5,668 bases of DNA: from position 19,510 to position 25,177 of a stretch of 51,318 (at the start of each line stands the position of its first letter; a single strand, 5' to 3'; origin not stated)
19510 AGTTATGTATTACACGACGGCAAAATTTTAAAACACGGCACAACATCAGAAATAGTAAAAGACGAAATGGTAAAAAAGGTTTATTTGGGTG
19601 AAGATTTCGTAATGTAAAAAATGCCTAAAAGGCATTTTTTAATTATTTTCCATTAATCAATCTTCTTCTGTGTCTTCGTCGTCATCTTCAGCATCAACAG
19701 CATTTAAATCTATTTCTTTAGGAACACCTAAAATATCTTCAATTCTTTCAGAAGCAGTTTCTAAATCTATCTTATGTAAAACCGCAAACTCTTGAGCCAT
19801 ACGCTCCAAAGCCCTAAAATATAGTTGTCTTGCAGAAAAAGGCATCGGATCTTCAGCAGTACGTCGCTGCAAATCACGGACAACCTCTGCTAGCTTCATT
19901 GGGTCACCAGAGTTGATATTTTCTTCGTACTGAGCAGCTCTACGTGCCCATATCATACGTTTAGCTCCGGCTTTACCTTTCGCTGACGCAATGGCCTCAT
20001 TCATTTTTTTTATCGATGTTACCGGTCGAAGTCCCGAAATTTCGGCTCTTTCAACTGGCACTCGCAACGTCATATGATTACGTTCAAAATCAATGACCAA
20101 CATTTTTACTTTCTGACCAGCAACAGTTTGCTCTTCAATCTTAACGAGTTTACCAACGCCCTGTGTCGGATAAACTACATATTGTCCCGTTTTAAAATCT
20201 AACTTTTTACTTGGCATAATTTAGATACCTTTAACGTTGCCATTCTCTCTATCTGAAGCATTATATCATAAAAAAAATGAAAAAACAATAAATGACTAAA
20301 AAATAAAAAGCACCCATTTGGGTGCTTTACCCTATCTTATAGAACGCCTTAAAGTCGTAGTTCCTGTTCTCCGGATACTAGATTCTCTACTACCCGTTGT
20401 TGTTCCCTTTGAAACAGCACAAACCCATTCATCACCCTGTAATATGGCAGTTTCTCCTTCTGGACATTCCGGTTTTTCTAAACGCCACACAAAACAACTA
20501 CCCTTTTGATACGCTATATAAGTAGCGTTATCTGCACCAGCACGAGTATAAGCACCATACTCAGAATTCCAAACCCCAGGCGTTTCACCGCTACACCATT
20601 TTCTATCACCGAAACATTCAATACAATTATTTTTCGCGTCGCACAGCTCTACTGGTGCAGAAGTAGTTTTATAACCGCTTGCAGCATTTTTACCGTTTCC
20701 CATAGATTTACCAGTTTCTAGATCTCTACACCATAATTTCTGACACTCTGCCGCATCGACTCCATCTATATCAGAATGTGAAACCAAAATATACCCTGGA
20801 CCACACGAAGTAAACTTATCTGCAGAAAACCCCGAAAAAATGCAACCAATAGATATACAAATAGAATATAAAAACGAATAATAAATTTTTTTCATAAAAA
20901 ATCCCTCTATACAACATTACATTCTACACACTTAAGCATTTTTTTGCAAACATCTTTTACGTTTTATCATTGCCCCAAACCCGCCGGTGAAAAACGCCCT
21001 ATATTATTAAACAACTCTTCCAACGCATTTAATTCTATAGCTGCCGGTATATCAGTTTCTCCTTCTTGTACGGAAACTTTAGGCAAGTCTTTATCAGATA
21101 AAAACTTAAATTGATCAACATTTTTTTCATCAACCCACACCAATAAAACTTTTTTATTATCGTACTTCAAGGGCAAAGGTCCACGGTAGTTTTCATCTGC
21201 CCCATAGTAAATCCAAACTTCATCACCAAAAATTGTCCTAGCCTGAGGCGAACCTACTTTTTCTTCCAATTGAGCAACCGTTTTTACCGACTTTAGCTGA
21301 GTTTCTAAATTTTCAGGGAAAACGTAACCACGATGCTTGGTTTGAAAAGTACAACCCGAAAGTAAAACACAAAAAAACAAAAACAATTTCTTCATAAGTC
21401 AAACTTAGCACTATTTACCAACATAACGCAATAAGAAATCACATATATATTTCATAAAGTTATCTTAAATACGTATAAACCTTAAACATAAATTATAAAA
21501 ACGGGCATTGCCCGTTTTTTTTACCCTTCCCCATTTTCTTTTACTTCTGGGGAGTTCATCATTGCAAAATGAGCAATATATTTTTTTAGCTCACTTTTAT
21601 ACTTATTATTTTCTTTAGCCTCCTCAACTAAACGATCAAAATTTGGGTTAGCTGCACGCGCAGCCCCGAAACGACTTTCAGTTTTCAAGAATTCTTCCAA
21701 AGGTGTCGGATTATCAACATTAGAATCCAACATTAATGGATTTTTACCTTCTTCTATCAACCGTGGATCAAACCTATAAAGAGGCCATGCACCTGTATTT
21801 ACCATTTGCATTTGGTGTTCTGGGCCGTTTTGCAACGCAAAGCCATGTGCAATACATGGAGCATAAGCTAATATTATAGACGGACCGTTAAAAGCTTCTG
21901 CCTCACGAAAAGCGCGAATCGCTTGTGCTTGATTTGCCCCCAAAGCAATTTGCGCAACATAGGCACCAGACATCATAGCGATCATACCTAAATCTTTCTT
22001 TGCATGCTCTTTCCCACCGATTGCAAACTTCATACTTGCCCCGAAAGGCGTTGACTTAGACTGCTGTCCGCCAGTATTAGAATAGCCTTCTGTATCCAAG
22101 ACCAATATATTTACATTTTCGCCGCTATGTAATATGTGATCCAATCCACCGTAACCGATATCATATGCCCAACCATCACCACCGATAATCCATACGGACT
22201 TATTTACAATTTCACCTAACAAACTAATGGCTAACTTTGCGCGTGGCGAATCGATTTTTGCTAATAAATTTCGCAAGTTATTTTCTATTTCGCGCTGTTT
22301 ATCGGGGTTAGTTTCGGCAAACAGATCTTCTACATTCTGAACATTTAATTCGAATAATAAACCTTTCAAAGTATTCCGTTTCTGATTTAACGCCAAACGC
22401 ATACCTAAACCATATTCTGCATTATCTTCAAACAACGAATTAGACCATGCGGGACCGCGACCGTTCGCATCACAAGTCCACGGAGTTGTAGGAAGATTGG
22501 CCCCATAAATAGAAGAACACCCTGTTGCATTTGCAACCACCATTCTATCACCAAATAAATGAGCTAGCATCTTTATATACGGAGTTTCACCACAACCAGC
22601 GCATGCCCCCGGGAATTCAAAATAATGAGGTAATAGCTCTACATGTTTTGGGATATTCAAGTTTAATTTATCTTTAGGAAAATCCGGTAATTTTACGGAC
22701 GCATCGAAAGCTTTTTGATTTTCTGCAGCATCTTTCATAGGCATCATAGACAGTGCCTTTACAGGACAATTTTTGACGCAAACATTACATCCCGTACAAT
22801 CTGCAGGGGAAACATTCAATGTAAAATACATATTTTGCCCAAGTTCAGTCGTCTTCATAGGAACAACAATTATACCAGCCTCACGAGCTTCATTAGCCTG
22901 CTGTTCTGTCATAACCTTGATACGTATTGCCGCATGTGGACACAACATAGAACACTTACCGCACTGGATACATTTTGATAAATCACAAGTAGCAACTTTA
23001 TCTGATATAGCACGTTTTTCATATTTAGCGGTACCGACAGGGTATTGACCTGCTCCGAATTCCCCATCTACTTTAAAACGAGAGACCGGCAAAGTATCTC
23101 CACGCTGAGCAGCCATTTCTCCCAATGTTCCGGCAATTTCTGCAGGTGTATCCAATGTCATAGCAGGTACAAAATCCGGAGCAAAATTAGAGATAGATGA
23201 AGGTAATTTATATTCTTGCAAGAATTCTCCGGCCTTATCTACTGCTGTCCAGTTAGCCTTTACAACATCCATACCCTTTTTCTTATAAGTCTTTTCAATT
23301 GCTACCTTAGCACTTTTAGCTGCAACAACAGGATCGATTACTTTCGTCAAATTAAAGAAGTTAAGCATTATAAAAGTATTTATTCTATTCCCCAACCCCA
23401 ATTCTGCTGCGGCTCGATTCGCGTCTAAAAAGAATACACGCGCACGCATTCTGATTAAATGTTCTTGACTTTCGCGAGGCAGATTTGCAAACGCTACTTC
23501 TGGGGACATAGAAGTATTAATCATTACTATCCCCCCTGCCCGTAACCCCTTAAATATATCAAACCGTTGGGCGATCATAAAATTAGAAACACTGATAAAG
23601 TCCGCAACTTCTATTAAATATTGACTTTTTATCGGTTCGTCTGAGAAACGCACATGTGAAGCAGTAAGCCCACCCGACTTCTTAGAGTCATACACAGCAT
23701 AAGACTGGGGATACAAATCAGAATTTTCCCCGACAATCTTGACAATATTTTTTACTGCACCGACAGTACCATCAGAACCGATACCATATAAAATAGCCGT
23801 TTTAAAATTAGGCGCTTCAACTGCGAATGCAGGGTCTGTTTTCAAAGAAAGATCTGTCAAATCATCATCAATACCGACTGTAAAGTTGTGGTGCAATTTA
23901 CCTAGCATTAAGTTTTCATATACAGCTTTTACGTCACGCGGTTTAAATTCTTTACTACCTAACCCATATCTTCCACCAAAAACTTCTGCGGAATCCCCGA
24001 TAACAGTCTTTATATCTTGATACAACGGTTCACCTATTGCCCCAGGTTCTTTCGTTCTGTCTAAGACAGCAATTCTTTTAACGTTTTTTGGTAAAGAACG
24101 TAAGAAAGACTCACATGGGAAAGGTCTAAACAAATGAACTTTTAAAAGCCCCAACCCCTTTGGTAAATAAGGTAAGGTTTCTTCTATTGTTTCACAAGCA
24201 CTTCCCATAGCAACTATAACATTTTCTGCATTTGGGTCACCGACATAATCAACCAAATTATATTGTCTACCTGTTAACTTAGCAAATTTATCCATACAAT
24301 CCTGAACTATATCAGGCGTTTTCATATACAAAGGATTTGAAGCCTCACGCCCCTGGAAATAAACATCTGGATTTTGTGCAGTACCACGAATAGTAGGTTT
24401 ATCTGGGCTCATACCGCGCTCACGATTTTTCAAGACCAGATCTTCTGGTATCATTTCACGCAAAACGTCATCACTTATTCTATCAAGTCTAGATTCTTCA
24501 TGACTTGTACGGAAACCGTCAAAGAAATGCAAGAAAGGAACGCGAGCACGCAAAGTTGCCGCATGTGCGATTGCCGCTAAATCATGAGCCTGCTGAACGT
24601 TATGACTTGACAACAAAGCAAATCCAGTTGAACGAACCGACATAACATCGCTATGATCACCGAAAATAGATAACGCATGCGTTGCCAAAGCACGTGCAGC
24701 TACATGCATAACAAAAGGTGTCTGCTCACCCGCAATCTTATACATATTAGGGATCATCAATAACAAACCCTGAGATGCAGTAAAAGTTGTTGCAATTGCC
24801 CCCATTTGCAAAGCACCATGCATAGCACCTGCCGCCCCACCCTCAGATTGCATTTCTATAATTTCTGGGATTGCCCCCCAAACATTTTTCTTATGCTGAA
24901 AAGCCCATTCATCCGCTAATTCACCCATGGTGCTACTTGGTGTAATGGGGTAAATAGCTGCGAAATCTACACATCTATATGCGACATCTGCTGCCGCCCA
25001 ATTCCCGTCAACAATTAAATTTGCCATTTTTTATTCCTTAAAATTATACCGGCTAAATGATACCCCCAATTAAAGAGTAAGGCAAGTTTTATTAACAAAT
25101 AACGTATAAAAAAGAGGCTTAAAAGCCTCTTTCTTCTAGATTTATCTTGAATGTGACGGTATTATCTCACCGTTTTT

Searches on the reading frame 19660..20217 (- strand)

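Call 14: search_protein_families(library=pfam, proteins=[window:19660-20217:-], max_evalue=0.001)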
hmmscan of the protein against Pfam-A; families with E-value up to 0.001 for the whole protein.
window:19660-20217:- (186 aa): 2 families
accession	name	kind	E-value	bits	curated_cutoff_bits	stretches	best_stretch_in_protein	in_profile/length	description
PF21095.3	CarD_C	-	3.7e-16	59.3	23.1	1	81-160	8-87/87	CarD, C-terminal domain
PF02559.22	CarD_TRCF_RID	-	1.4e-13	51.2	23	1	8-66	1-56/57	CarD-like/TRCF RID domain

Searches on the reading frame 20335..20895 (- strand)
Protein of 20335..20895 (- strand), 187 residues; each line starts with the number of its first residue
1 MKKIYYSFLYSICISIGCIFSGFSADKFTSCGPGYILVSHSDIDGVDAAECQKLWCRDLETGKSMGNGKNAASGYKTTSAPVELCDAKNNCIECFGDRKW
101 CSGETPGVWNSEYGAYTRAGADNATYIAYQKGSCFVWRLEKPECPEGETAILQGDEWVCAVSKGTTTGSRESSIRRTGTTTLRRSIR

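Call 7: search_protein_families(library=pfam, proteins=[window:20335-20895:-], max_evalue=1)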
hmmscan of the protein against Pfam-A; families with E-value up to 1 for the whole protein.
window:20335-20895:- (187 aa): 0 families

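Call 8: search_protein_families(library=ncbifam, proteins=[window:20335-20895:-], max_evalue=1)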
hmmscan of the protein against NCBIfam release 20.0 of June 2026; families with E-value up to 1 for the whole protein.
window:20335-20895:- (187 aa): 0 families

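Call 67: find_homologous_proteins(query=window:20335-20895:-, max_evalue=0.01)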
Query window:20335-20895:- (187 aa): 309 proteins with E <= 0.01 among 332 candidates; the best 120 are listed.
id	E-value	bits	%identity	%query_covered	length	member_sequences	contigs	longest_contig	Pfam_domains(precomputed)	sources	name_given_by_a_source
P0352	2.3e-99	349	81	100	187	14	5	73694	-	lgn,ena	-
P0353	3.8e-95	335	78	100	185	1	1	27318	-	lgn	-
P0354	2.6e-94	333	78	100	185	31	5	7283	-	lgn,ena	-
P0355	2.1e-85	304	79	84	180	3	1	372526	-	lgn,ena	-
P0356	2.8e-85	303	72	100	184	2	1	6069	-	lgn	-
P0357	2.1e-84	300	69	95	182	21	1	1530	-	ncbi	-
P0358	2.1e-84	300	71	100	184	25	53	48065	-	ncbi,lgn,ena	-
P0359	4.0e-84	299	80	86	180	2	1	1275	-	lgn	-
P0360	4.8e-84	299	70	100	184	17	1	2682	-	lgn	-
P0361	1.3e-83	298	72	100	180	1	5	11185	-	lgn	-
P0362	1.3e-83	298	77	85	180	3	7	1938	-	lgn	-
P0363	2.9e-83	297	71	100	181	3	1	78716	-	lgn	-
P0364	8.3e-83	295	70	100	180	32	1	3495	-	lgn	-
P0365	1.4e-82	294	70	100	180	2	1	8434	-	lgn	-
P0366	2.2e-81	290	72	96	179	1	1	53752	-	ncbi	-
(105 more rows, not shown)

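Call 82: search_protein_families(library=phrogs, proteins=[window:20335-20895:-], max_evalue=0.01)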
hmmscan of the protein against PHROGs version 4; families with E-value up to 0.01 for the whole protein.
window:20335-20895:- (187 aa): 0 families

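Call 83: search_protein_families(library=padloc, proteins=[window:20335-20895:-], max_evalue=0.01)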
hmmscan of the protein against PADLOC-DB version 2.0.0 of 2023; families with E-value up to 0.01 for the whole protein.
window:20335-20895:- (187 aa): 0 families

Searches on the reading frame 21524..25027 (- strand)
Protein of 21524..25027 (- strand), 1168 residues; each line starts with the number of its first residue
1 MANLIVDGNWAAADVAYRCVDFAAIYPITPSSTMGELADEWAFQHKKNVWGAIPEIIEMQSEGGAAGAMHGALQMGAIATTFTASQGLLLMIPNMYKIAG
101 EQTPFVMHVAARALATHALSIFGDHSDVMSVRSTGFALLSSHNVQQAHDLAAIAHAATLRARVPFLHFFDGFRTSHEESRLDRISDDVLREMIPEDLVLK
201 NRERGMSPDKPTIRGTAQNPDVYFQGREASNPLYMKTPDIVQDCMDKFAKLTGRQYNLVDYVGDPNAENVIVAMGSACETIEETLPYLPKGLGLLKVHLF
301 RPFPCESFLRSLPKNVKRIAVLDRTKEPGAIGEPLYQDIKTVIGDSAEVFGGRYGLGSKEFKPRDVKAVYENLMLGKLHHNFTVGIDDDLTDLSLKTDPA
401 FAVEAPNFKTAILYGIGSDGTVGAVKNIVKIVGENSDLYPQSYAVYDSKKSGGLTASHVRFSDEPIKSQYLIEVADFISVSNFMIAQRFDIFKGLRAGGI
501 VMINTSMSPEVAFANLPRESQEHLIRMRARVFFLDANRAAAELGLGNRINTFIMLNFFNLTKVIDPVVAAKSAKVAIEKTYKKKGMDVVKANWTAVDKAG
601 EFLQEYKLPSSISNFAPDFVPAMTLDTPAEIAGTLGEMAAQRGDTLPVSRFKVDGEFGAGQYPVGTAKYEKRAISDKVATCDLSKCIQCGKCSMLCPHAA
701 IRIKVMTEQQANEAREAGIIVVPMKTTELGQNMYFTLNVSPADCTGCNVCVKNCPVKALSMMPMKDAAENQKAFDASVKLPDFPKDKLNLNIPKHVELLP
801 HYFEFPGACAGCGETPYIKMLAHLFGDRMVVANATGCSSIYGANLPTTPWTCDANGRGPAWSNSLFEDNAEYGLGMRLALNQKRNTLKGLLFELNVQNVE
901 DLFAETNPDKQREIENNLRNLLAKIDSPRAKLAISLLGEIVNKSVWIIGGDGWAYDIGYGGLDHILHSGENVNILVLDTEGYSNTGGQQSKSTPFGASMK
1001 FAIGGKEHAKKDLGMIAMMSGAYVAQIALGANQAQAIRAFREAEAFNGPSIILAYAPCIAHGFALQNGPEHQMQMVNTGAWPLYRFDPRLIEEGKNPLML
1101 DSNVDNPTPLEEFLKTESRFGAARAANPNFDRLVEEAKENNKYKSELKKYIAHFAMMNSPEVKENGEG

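Call 14: search_protein_families(library=pfam, proteins=[window:21524-25027:-], max_evalue=0.001)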
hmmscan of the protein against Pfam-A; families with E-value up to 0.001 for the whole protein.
window:21524-25027:- (1168 aa): 14 families
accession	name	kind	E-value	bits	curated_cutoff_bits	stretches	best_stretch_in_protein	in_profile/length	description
PF01855.24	POR_N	-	4e-77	259.5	27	1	16-245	3-230/231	Pyruvate flavodoxin/ferredoxin oxidoreductase, thiamine diP-bdg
PF01558.24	POR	-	1.6e-25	90.7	27.4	1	417-599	1-171/173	Pyruvate ferredoxin/flavodoxin oxidoreductase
PF17147.9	PFOR_II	-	2.8e-13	50.5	27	1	267-366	1-102/102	Pyruvate:ferredoxin oxidoreductase core domain II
PF10371.14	EKR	-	7.8e-13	48.5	27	1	621-675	6-55/55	Domain of unknown function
PF12838.12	Fer4_7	-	3.8e-10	40.5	27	1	685-758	1-52/52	4Fe-4S dicluster domain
PF00037.32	Fer4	-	1.7e-09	37.5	21.1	2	682-702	4-24/24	4Fe-4S binding domain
PF02775.26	TPP_enzyme_C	-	2.5e-09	37.5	21.9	1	942-1052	46-149/151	Thiamine pyrophosphate enzyme, C-terminal TPP binding domain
PF13484.11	Fer4_16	-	6.5e-09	36.9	30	0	685-712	1-27/66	4Fe-4S double cluster binding domain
PF14697.11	Fer4_21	-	2.8e-08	34.2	35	1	738-761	35-59/59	4Fe-4S dicluster domain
PF13183.11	Fer4_8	-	1.1e-06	29.5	27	1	683-757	2-67/68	4Fe-4S dicluster domain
PF12837.12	Fer4_6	-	1.8e-06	28.1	25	0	739-759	4-24/24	4Fe-4S binding domain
PF13237.11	Fer4_10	-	5.3e-06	26.7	25.5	0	739-763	4-22/53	4Fe-4S dicluster domain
PF13187.11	Fer4_9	-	1.4e-05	25.5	27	1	685-758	1-51/52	4Fe-4S dicluster domain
PF12797.12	Fer4_2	-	0.00023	21.3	24.5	0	682-697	6-21/22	4Fe-4S binding domain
